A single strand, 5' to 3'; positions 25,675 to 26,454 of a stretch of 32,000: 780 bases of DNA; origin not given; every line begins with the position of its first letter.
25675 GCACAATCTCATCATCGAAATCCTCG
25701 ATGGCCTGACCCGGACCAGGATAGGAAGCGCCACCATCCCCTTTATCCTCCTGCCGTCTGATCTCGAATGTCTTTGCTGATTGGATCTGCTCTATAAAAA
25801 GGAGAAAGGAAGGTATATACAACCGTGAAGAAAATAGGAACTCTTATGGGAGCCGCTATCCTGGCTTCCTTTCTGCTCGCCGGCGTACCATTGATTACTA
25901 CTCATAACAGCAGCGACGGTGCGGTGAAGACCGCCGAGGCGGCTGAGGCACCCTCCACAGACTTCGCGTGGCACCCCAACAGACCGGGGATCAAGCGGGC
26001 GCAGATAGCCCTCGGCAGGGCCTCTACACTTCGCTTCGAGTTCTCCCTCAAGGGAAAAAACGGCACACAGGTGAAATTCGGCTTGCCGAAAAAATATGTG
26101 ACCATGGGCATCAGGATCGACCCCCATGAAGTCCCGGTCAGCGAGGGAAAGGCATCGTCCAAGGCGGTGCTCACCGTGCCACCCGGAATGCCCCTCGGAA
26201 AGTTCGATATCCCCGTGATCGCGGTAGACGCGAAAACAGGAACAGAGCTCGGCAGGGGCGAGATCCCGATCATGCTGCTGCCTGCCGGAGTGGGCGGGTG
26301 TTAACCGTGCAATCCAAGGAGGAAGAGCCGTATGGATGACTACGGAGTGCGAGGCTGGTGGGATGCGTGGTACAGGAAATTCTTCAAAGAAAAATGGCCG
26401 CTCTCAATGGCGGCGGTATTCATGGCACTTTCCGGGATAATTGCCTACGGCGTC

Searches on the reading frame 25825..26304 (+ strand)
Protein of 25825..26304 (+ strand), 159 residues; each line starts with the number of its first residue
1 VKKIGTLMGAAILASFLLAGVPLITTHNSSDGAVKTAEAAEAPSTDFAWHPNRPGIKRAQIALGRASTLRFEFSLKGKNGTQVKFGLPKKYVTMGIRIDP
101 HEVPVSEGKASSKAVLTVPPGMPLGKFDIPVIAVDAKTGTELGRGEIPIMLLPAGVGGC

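Call 28: search_protein_families(library=pfam, proteins=[window:25825-26304:+], max_evalue=0.01)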
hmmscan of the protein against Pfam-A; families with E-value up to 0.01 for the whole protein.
window:25825-26304:+ (159 aa): 0 families

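Call 51: search_protein_families(library=ncbifam, proteins=[window:25825-26301:+], max_evalue=0.001)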
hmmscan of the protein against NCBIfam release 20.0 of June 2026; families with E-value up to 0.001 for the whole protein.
window:25825-26301:+ (159 aa): 0 families

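Call 57: find_homologous_proteins(query=window:25825-26301:+, max_evalue=0.001)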
Query window:25825-26301:+ (159 aa): 64 proteins with E <= 0.001 among 196 candidates.
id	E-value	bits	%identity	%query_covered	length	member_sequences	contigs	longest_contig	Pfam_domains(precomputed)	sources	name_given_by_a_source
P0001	4.9e-89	314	92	100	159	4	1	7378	-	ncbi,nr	ncbi:MAG: hypothetical protein M0Z79_07600 [Nitrospiraceae bacterium]|nr:hypothetical protein [Nitro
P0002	1.5e-76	274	81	97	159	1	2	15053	-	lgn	-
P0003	2.8e-73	263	77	97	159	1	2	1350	-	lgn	-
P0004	3.9e-71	256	74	100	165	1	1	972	-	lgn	-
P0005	5.8e-70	252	75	100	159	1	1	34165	-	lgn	-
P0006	5.8e-65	236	71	99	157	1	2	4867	-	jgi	jgi:hypothetical protein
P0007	1.8e-64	234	69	100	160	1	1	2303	-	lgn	-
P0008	1.9e-64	234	74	97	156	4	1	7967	-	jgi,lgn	jgi:hypothetical protein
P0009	9.7e-63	229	70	100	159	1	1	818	-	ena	-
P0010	1.6e-62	228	68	100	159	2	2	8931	-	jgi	-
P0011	2.4e-62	227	74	87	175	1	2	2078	-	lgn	-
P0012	1.3e-61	225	69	100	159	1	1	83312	-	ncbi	ncbi:MAG: hypothetical protein ACYC69_08940 [Thermodesulfovibrionales bacterium]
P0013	4.8e-58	213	78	79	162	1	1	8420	-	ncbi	ncbi:MAG: hypothetical protein OHK0032_08950 [Thermodesulfovibrionales bacterium]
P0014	9.2e-58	213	63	99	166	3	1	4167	-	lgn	-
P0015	1.2e-57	212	78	72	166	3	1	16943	-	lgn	-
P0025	4.8e-49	184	60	94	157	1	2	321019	-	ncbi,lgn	-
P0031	3.5e-47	178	66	82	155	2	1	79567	-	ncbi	ncbi:MAG: hypothetical protein ACYC7L_02460 [Nitrospirota bacterium]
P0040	3.2e-46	175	63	87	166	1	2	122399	-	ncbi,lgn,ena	-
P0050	1.3e-44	170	58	92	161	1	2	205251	-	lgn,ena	-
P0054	5.2e-43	165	56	92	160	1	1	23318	-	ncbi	ncbi:MAG: hypothetical protein P8130_02860 [Deltaproteobacteria bacterium]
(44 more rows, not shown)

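Call 59: find_encoding_contigs(protein=P0025, flank=7000, max_places=1)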
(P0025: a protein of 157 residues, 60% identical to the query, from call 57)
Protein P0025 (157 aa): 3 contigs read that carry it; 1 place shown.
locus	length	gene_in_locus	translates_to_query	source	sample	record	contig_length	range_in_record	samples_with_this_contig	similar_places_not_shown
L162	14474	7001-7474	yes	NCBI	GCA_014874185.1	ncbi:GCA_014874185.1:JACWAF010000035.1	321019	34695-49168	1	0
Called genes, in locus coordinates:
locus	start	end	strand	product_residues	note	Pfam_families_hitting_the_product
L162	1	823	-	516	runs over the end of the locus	PF00083:Sugar_tr, PF06609:TRI12 (weak), PF07690:MFS_1, PF13347:MFS_2 (weak)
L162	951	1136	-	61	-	-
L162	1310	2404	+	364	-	PF04143:Sulf_transp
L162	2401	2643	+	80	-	PF01206:TusA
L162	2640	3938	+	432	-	PF00989:PAS (weak), PF08448:PAS_4, PF13426:PAS_9, PF00512:HisKA, PF02518:HATPase_c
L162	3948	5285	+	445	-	PF00072:Response_reg, PF00158:Sigma54_activat, PF14532:Sigma54_activ_2, PF07724:AAA_2 (weak), PF07728:AAA_5 (weak), PF25601:AAA_lid_14, PF02954:HTH_8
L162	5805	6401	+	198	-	PF07998:Peptidase_M54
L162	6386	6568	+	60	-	-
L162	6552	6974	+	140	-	-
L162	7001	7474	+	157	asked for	-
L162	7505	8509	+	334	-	PF00581:Rhodanese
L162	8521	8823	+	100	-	-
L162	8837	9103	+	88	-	-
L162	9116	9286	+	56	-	-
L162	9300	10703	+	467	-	PF04143:Sulf_transp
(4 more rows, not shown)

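Call 60: find_encoding_contigs(protein=P0054, flank=7000, max_places=1)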
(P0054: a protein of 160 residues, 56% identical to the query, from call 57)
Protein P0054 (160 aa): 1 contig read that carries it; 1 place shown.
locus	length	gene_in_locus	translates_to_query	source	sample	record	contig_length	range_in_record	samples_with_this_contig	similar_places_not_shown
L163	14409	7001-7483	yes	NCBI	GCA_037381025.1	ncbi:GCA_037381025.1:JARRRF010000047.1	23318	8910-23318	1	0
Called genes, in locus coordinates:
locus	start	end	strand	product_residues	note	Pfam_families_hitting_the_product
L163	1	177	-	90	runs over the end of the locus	-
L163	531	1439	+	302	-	PF04143:Sulf_transp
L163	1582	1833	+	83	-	PF01206:TusA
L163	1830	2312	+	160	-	-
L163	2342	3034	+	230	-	PF00512:HisKA, PF02518:HATPase_c, PF14501:HATPase_c_5 (weak)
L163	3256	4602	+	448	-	PF00072:Response_reg, PF00158:Sigma54_activat, PF14532:Sigma54_activ_2, PF07724:AAA_2, PF07728:AAA_5, PF25601:AAA_lid_14, PF02954:HTH_8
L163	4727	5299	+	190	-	PF07998:Peptidase_M54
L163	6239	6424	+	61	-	-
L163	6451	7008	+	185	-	-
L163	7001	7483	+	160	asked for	-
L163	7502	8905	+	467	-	PF04143:Sulf_transp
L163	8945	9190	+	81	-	PF01206:TusA, PF10006:DUF2249 (weak)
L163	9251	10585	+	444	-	PF00581:Rhodanese (faint)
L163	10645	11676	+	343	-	PF07396:Porin_O_P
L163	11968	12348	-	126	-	PF00032:Cytochrom_B_C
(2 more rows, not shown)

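Call 62: find_encoding_contigs(protein=P0040, flank=7000, max_places=1)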
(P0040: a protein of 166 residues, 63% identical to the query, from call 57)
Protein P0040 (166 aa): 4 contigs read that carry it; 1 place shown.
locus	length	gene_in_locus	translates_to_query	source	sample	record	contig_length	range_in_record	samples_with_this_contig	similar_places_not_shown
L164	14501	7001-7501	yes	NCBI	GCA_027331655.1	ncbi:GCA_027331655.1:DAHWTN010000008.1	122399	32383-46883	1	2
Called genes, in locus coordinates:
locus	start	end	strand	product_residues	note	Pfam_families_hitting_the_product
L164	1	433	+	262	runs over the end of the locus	PF13531:SBP_bac_11, PF01547:SBP_bac_1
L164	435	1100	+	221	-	PF00528:BPD_transp_1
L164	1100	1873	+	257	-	PF00005:ABC_tran, PF13304:AAA_21 (faint)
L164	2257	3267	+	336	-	PF04143:Sulf_transp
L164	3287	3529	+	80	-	PF01206:TusA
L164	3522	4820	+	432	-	PF00989:PAS (weak), PF08448:PAS_4, PF13426:PAS_9, PF00512:HisKA, PF02518:HATPase_c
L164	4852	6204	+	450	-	PF00072:Response_reg, PF00158:Sigma54_activat, PF14532:Sigma54_activ_2, PF00004:AAA (weak), PF07724:AAA_2, PF07728:AAA_5, PF25601:AAA_lid_14, PF02954:HTH_8, +1 more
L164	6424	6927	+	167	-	-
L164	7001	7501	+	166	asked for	-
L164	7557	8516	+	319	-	PF00581:Rhodanese (weak)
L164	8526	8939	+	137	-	-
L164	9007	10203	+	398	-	PF07396:Porin_O_P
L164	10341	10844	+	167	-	-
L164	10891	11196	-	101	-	PF02311:AraC_binding, PF07883:Cupin_2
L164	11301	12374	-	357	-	PF00365:PFK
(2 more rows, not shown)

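Call 63: find_encoding_contigs(protein=P0050, flank=7000, max_places=1)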
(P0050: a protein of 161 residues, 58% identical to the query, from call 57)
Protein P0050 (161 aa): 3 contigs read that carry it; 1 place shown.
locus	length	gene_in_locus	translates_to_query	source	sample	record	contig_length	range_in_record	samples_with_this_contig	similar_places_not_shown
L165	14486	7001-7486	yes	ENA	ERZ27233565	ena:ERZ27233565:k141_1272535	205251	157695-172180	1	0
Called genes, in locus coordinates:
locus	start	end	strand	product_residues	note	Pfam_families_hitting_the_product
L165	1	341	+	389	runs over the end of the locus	PF07690:MFS_1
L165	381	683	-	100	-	-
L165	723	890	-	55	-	-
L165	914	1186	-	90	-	-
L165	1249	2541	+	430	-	PF04143:Sulf_transp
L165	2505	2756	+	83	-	PF01206:TusA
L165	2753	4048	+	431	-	PF08448:PAS_4, PF13426:PAS_9, PF13596:PAS_10 (weak), PF00512:HisKA, PF02518:HATPase_c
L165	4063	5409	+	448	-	PF00072:Response_reg, PF00158:Sigma54_activat, PF14532:Sigma54_activ_2, PF07724:AAA_2 (weak), PF07728:AAA_5, PF25601:AAA_lid_14, PF02954:HTH_8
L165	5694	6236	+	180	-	PF07998:Peptidase_M54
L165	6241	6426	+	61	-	-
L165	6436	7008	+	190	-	-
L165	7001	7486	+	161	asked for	-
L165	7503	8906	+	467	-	PF04143:Sulf_transp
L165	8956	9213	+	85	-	PF01206:TusA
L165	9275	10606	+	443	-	PF00581:Rhodanese (weak)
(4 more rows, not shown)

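Call 64: find_encoding_contigs(protein=P0031, flank=7000, max_places=1)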
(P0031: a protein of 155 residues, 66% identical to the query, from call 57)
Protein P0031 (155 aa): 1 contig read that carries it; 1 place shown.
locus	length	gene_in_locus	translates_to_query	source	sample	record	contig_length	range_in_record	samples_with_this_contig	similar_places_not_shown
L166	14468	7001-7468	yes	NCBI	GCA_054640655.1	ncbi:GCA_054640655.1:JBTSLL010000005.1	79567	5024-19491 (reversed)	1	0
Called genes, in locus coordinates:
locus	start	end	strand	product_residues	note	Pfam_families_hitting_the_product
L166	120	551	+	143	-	PF03640:Lipoprotein_15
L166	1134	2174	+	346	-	PF04143:Sulf_transp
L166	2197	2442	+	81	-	PF01206:TusA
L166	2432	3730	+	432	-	PF08448:PAS_4, PF13426:PAS_9, PF00512:HisKA, PF02518:HATPase_c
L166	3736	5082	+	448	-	PF00072:Response_reg, PF00158:Sigma54_activat, PF14532:Sigma54_activ_2, PF07724:AAA_2 (weak), PF07728:AAA_5, PF25601:AAA_lid_14, PF02954:HTH_8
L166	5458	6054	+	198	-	PF07998:Peptidase_M54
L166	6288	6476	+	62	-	-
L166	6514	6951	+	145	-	-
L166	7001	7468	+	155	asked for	-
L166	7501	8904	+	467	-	PF04143:Sulf_transp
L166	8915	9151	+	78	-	PF01206:TusA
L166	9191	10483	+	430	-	PF00581:Rhodanese (faint)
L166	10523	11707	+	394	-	PF07396:Porin_O_P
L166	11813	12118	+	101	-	-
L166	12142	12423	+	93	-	-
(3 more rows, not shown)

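Call 67: predict_structure(alignment_id=A4)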
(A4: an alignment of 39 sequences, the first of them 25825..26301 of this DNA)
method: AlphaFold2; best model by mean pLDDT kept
length: 159 residues; sequences in the alignment: 39
mean_pLDDT: 81.9   pTM: 0.66
mean pLDDT of the five models: 81.9, 80.9, 80.5, 80.0, 78.6
residues with pLDDT >= 90: 99; 70-90: 13; 50-70: 28; < 50: 19
segments of 3 or more residues with pLDDT < 50: 22-36
pLDDT, mean of each block of 10 residues (from residue 1): 56 57 45 48 77 90 94 91 97 97 95 96 96 95 95 80
secondary structure, 60 per line:
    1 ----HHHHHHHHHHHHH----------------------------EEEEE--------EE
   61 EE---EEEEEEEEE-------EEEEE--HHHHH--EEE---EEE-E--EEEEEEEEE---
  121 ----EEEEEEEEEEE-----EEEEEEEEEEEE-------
elements in order: H5-17 E46-50 E59-62 E66-74 E82-86 H89-93 E96-98 E102-104 E109-117 E125-135 E141-152

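Call 70: fold_search(model_id=the predicted structure, library=pdb)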
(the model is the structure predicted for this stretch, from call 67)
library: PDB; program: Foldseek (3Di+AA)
matches with E <= 10: 1983; with E <= 0.001: 36
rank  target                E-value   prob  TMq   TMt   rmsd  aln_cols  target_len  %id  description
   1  8k2n_B                5.4e-05  1.00  0.42  0.15   8.3       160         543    7  Crystal structure of Group 4 Monosaccharide-releasing beta-N-acetylgalactosaminidase NgaLy from Lacticaseibacillus yic (released 2024-04-24)
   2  7sqc_2A               6.7e-05  1.00  0.45  0.12   4.1       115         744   14  Ciliary C1 central pair apparatus isolated from Chlamydomonas reinhardtii (released 2022-04-13)
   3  8k2n_D                7.5e-05  1.00  0.44  0.15   7.9       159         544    7  Crystal structure of Group 4 Monosaccharide-releasing beta-N-acetylgalactosaminidase NgaLy from Lacticaseibacillus yic (released 2024-04-24)
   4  9ijj_h                8.3e-05  1.00  0.42  0.07   5.3       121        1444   14  In situ structure of the central apparatus in mouse sperm axoneme. (released 2025-06-04)
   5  2e6j_MODEL_1_A        8.8e-05  1.00  0.47  0.62   4.4       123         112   10  Solution structure of the C-terminal PapD-like domain from human HYDIN protein (released 2007-07-03)
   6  8k2n_A                8.8e-05  1.00  0.41  0.14   7.9       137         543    6  Crystal structure of Group 4 Monosaccharide-releasing beta-N-acetylgalactosaminidase NgaLy from Lacticaseibacillus yic (released 2024-04-24)
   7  7sqc_F0               1.3e-04  1.00  0.43  0.25   4.2       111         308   13  Ciliary C1 central pair apparatus isolated from Chlamydomonas reinhardtii (released 2022-04-13)
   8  8dke_P                1.8e-04  1.00  0.37  0.21   4.5       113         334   12  Cryo-EM structure of cystinosin in a cytosol-open state (released 2022-09-21)
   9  7sqc_2B               2.0e-04  1.00  0.47  0.11   3.8       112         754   14  Ciliary C1 central pair apparatus isolated from Chlamydomonas reinhardtii (released 2022-04-13)
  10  1w8o_A                2.0e-04  1.00  0.43  0.13   3.9       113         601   12  Contribution of the Active Site Aspartic Acid to Catalysis in the Bacterial Neuraminidase from Micromonospora viridifa (released 2004-09-29)
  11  6efi_A                2.2e-04  1.00  0.45  0.36   4.6       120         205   16  SK678 binding region (Siglec + Unique) (released 2020-02-19)
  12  2ber                  2.5e-04  1.00  0.43  0.13   3.9       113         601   12  Y370G Active Site Mutant of the Sialidase from Micromonospora viridifaciens in complex with beta-Neu5Ac (sialic acid). (released 2005-04-04)
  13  8p4l_A                2.8e-04  1.00  0.40  0.14   7.6       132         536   14  Beta-N-acetylgalactosaminidase from Niabella aurantiaca (released 2024-01-17)
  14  1wcq_C                3.0e-04  1.00  0.46  0.14   3.3       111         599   12  Mutagenesis of the Nucleophilic Tyrosine in a Bacterial Sialidase to Phenylalanine. (released 2005-10-12)
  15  8dkw_P                3.1e-04  1.00  0.34  0.19   5.0       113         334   13  Cryo-EM structure of cystinosin N288K mutant in a cytosol-open state at pH5.0 (released 2022-09-21)
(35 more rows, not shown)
